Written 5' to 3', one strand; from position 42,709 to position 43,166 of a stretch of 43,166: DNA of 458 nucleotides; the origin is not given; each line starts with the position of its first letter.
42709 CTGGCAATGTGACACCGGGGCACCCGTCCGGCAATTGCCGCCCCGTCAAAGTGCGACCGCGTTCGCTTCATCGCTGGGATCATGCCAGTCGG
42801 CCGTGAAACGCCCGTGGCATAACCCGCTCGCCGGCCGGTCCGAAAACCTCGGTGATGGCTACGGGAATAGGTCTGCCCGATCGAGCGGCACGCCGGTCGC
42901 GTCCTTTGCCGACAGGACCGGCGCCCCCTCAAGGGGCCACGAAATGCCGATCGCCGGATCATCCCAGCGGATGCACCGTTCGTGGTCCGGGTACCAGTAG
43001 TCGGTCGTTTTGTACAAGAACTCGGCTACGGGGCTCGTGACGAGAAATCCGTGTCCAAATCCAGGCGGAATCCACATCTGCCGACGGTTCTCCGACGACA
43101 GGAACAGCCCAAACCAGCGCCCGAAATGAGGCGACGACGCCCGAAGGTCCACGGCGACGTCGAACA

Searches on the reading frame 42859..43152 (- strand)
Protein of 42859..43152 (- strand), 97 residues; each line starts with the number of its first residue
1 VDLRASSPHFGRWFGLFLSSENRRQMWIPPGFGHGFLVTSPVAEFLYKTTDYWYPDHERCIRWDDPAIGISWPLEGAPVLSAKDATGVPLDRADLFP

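Call 7: search_protein_families(library=pfam, proteins=[window:42859-43152:-], max_evalue=0.001)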
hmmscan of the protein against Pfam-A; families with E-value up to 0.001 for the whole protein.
window:42859-43152:- (97 aa): 1 family
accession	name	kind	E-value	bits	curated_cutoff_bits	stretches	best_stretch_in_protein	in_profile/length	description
PF00908.23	dTDP_sugar_isom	-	9.4e-33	113.7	27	1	2-90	82-166/168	dTDP-4-dehydrorhamnose 3,5-epimerase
